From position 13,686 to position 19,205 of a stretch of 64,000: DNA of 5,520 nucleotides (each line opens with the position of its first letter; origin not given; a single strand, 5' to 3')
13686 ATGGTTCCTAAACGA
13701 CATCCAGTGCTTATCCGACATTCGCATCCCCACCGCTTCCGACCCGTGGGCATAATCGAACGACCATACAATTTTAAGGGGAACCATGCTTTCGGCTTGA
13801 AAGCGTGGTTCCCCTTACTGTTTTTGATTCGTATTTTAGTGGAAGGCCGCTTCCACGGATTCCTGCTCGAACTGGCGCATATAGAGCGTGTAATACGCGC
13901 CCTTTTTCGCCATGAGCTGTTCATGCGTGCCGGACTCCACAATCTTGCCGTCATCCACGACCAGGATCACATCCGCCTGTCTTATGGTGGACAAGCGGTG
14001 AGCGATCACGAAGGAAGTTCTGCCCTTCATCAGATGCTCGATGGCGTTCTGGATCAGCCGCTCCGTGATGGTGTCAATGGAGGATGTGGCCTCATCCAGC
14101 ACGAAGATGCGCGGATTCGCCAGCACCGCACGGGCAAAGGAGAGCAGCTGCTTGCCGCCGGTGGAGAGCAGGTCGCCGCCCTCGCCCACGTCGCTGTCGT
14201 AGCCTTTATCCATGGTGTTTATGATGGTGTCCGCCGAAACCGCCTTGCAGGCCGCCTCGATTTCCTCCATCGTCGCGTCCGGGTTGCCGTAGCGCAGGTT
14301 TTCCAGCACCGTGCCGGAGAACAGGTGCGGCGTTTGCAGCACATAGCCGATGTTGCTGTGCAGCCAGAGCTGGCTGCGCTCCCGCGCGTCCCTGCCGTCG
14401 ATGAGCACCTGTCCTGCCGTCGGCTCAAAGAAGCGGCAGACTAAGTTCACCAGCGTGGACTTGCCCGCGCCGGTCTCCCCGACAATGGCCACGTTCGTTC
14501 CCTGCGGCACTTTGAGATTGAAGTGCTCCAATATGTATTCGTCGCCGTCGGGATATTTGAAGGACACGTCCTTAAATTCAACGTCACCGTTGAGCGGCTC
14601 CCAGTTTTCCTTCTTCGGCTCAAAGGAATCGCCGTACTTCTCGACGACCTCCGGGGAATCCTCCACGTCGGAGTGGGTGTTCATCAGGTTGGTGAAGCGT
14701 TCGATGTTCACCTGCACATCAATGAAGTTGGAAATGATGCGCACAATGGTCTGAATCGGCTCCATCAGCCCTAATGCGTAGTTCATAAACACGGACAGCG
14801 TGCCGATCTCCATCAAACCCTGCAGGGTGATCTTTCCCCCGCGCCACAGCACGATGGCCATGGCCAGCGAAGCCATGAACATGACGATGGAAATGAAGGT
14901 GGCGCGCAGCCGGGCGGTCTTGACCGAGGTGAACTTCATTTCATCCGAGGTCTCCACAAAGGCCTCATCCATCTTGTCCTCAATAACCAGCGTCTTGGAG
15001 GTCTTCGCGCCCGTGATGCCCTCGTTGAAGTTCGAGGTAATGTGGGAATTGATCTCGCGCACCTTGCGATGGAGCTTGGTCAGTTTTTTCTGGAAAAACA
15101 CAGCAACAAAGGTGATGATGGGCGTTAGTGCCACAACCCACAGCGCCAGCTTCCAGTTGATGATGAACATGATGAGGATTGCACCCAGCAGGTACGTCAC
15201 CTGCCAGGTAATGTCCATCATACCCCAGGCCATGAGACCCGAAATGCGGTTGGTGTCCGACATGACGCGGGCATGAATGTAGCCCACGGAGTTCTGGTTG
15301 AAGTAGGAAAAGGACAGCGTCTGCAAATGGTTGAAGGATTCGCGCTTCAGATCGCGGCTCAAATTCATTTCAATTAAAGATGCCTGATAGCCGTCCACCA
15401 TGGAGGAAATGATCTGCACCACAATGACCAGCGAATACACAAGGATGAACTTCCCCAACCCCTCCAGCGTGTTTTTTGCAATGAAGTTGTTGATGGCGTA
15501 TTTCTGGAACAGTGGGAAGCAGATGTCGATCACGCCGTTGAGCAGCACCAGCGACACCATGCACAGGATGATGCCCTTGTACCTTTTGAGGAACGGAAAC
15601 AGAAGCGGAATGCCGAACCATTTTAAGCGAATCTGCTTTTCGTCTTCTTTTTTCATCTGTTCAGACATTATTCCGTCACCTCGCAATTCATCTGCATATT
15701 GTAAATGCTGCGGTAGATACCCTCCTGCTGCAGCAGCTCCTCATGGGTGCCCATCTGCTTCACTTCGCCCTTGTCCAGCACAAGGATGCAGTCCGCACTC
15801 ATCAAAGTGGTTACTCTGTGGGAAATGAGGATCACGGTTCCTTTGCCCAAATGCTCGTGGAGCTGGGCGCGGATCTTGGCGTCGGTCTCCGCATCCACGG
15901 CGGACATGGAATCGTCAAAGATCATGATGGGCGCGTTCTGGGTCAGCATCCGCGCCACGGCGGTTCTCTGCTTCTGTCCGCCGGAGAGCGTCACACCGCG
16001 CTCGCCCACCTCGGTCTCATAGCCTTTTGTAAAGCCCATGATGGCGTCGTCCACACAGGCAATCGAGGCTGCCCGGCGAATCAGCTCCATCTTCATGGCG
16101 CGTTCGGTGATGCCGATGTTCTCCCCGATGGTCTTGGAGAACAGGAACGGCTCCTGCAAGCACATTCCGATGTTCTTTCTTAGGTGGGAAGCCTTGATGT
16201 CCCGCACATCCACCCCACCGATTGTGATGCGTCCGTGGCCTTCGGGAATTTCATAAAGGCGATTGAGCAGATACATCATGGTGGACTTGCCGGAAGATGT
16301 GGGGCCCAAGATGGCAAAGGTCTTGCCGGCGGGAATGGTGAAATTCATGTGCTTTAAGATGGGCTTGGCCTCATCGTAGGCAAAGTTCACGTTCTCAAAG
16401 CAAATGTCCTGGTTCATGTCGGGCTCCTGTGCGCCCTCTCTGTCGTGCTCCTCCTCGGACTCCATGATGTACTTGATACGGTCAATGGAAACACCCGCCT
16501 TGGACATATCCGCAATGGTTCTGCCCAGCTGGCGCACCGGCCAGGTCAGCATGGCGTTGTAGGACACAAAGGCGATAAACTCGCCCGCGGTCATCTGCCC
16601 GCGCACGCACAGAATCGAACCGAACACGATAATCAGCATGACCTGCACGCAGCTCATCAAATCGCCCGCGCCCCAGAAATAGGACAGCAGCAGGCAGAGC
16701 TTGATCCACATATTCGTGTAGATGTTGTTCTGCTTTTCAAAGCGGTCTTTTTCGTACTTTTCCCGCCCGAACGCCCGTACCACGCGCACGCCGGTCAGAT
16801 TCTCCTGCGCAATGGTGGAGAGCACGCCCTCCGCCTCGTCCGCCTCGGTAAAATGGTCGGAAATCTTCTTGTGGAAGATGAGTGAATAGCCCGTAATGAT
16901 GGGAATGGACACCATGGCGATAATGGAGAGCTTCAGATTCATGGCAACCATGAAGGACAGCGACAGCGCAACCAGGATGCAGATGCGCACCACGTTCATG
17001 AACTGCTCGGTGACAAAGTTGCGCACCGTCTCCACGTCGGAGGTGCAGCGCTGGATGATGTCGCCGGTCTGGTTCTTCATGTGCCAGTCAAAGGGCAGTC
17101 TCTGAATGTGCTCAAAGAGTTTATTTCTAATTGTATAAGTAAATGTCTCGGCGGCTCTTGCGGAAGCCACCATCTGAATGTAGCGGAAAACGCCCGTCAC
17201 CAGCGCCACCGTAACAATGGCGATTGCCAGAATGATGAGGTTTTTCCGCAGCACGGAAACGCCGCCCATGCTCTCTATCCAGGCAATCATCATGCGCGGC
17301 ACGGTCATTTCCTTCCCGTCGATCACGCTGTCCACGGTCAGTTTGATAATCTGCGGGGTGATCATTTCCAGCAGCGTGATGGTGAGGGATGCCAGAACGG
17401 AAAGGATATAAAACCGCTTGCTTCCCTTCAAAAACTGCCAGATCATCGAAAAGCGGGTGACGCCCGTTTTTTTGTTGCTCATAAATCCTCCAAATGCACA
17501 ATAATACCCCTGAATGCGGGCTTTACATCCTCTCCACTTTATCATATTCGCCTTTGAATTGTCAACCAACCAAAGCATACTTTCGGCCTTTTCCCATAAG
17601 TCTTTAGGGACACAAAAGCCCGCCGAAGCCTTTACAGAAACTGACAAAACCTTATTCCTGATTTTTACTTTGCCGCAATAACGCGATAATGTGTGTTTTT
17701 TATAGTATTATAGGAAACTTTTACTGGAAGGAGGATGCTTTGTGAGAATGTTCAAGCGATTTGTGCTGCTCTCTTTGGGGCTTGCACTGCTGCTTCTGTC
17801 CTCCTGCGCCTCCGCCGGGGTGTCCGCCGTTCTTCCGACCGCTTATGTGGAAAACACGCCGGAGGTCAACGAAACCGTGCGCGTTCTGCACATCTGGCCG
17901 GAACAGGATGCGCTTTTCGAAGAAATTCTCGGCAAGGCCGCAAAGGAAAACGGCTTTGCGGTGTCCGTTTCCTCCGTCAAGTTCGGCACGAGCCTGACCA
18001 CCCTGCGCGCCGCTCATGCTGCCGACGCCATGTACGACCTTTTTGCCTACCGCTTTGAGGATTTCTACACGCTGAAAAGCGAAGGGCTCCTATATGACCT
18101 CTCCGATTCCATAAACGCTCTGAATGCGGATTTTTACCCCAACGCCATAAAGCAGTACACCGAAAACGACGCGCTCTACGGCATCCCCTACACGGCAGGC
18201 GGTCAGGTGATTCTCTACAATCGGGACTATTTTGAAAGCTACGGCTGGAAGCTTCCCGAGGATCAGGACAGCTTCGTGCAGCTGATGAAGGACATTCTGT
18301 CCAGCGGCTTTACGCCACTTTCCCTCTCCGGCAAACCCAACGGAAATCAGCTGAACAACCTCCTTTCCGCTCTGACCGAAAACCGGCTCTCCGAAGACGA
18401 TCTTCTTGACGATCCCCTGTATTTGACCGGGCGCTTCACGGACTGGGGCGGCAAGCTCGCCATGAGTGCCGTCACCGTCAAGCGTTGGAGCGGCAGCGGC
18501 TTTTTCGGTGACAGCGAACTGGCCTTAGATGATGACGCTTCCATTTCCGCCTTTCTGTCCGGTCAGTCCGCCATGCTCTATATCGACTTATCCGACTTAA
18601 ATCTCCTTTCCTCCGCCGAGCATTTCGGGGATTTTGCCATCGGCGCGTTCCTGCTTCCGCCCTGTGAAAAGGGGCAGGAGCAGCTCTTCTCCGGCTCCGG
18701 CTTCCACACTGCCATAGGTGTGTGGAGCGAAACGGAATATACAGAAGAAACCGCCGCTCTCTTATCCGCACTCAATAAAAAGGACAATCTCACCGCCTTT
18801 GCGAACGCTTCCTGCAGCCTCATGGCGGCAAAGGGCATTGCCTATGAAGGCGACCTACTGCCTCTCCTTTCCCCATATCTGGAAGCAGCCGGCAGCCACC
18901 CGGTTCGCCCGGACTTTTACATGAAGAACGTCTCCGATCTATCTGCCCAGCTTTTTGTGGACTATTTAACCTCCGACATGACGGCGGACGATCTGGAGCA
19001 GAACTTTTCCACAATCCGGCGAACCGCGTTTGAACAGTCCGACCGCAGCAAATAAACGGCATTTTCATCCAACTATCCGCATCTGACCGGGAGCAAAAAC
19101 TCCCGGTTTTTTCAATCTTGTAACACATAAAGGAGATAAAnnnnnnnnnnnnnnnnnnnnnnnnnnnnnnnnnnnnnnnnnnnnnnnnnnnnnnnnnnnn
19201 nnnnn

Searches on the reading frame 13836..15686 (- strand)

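Call 95: search_protein_families(library=pfam, proteins=[window:13836-15686:-], max_evalue=0.0001)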
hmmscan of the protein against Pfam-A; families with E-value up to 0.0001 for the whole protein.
window:13836-15686:- (616 aa): 2 families
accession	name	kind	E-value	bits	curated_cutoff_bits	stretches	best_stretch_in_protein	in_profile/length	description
PF00664.28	ABC_membrane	-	5.4e-46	157.9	28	1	41-310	2-273/274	ABC transporter transmembrane region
PF00005.33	ABC_tran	-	7.3e-29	101.5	25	1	386-535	1-137/137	ABC transporter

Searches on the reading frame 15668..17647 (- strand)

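Call 95: search_protein_families(library=pfam, proteins=[window:15668-17647:-], max_evalue=0.0001)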
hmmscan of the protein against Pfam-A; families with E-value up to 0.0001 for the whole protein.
window:15668-17647:- (659 aa): 3 families
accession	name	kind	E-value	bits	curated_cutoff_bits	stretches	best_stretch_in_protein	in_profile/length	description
PF00664.28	ABC_membrane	-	2e-48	165.9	28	1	81-371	2-274/274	ABC transporter transmembrane region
PF00005.33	ABC_tran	-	9.5e-25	88.2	25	1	431-580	1-135/137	ABC transporter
PF02463.25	SMC_N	-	4.5e-06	26.7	40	1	425-622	135-209/220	RecF/RecN/SMC N terminal domain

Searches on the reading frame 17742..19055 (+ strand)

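Call 95: search_protein_families(library=pfam, proteins=[window:17742-19055:+], max_evalue=0.0001)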
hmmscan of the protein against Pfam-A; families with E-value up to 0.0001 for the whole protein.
window:17742-19055:+ (437 aa): 2 families
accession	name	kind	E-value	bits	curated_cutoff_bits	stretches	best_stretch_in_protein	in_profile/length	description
PF13416.11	SBP_bac_8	-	1.3e-16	61.7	27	1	67-357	7-256/279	Bacterial extracellular solute-binding protein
PF01547.30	SBP_bac_1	-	3.7e-11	44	26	1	56-311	7-274/307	Bacterial extracellular solute-binding protein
